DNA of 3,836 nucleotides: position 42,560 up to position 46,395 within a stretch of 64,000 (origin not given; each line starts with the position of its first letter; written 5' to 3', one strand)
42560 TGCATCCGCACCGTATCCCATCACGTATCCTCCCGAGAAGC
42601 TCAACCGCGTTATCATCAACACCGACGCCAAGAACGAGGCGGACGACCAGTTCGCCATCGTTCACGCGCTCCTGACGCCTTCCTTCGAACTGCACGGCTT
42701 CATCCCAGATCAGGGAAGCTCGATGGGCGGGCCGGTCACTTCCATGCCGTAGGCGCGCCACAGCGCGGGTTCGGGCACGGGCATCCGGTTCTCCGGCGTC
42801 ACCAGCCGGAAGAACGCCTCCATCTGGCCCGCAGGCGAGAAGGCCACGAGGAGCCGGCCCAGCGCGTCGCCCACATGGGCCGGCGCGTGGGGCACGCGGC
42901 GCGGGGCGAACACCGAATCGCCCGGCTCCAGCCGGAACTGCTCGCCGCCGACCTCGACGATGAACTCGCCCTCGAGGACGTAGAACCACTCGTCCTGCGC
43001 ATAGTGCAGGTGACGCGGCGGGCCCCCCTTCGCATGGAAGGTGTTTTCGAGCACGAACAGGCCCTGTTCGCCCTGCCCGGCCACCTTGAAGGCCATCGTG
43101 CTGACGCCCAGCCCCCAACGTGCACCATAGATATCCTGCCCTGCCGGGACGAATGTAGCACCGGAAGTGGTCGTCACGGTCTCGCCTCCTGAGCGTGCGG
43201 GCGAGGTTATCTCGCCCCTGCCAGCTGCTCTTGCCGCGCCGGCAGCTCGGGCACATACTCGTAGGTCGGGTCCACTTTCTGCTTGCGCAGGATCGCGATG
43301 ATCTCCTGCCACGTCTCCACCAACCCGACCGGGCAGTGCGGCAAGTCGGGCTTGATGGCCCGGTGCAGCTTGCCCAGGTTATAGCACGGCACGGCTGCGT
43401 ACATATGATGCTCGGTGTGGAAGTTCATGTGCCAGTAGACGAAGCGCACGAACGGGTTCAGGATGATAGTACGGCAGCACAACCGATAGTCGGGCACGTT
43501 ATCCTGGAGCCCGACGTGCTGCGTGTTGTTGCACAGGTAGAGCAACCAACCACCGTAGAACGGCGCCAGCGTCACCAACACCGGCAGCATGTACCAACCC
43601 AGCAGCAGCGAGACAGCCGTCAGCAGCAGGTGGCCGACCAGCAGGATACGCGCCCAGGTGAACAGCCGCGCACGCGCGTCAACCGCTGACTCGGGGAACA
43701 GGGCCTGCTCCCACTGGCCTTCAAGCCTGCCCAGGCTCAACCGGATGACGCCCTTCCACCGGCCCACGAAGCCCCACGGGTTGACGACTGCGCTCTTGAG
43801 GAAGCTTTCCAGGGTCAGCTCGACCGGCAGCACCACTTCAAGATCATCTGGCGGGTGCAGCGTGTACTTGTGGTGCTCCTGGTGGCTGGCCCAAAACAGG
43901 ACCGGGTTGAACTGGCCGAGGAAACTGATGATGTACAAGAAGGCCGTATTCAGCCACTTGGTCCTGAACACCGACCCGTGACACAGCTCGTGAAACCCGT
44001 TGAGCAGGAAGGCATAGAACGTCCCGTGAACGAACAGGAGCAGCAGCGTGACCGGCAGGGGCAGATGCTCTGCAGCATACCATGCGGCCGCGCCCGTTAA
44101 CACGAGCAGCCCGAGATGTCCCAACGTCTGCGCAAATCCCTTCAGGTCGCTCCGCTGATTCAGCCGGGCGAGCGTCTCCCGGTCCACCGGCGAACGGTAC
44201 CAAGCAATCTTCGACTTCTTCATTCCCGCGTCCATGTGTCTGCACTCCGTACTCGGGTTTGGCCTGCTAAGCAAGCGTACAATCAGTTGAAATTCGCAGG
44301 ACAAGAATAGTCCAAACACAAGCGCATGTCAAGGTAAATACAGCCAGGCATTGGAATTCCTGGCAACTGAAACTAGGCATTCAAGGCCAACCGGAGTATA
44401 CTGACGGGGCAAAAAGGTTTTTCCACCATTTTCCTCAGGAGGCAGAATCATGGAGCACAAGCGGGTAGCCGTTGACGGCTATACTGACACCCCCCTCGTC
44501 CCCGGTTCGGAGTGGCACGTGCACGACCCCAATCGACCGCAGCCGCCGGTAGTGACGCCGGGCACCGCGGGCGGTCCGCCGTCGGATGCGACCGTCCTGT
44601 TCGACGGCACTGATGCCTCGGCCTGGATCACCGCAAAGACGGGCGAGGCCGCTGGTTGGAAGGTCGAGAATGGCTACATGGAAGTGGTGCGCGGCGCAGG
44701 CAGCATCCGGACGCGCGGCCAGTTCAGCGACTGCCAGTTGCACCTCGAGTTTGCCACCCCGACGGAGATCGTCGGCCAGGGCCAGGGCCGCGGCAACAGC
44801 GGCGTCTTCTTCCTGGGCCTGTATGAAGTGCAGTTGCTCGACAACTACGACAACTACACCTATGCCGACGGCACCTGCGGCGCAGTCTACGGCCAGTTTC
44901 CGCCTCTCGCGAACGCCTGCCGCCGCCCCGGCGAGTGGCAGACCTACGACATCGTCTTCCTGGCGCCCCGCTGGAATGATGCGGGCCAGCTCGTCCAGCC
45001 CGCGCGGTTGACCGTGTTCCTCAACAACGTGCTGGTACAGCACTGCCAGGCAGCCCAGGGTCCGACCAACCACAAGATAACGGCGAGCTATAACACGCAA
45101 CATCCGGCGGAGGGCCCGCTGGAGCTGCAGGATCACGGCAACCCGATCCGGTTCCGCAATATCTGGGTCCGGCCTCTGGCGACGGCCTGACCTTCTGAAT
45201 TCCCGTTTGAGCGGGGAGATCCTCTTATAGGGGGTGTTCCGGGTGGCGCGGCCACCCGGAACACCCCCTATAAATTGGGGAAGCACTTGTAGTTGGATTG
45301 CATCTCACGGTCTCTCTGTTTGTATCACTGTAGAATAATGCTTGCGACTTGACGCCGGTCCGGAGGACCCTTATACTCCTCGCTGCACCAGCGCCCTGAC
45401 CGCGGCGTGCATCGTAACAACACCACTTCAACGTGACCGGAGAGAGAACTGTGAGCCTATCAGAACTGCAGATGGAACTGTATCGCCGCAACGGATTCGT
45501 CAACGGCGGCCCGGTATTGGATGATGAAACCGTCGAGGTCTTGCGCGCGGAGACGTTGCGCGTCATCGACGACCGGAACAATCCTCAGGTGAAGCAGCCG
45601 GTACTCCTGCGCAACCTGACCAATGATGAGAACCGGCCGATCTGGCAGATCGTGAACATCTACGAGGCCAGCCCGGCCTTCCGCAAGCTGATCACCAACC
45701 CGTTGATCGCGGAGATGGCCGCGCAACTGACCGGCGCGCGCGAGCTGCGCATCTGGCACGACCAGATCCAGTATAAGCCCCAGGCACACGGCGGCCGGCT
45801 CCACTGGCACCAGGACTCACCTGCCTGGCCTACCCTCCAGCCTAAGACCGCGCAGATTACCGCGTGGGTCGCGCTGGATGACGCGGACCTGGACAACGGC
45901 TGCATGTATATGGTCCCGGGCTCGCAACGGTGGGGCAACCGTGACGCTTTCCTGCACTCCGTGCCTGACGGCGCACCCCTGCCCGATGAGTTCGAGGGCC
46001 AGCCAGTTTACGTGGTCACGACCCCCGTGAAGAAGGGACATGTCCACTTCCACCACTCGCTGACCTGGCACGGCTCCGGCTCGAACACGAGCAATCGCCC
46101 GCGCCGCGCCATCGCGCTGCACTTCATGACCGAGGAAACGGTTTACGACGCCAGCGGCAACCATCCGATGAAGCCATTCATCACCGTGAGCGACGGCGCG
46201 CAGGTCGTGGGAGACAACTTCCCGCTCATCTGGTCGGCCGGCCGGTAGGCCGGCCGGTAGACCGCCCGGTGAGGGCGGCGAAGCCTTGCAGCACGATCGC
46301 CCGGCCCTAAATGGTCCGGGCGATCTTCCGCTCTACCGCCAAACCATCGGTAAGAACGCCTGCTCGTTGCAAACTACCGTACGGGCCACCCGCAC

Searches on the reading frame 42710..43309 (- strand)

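Call 13: search_protein_families(library=pfam, proteins=[window:42710-43309:-], max_evalue=0.001)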
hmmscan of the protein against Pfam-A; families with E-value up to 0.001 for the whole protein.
window:42710-43309:- (199 aa): 5 families
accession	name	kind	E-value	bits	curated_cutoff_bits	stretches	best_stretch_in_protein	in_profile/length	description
PF07883.17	Cupin_2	-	4.8e-18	65.1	27.2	1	91-156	5-69/70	Cupin domain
PF05899.18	Cupin_3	-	2.4e-08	34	23.5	1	101-137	21-58/74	EutQ-like cupin domain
PF21621.3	MPI_cupin_dom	-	9.3e-05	22.8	27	1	109-137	33-61/79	Mannose-6-phosphate isomerase, cupin domain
PF02311.25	AraC_binding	-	0.00034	20.8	21.1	1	85-147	5-65/135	AraC-like ligand binding domain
PF06052.18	3-HAO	-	0.00044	20.4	25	1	95-152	40-104/151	3-hydroxyanthranilic acid dioxygenase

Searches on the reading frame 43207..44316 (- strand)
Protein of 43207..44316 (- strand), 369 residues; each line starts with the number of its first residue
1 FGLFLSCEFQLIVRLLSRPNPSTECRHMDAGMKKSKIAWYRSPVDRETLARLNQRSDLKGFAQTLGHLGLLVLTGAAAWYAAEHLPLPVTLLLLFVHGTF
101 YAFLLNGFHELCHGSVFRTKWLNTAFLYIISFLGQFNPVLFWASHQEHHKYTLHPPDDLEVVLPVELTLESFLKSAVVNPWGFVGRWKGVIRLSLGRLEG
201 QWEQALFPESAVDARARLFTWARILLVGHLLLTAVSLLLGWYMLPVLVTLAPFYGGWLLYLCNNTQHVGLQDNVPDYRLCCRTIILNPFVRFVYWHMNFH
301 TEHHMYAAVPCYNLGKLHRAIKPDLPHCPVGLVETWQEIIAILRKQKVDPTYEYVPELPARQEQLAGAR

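Call 13: search_protein_families(library=pfam, proteins=[window:43207-44316:-], max_evalue=0.001)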
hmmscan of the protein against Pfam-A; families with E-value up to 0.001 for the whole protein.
window:43207-44316:- (369 aa): 1 family
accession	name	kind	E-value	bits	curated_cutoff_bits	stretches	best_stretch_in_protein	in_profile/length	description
PF00487.30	FA_desaturase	-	2.7e-29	103.1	29.7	1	90-327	5-244/253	Fatty acid desaturase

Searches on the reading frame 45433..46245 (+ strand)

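Call 13: search_protein_families(library=pfam, proteins=[window:45433-46245:+], max_evalue=0.001)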
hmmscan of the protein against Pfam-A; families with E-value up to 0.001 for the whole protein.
window:45433-46245:+ (271 aa): 1 family
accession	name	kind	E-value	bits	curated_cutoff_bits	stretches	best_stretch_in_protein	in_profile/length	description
PF05721.19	PhyH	-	3.2e-36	126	22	1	17-226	1-213/213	Phytanoyl-CoA dioxygenase (PhyH)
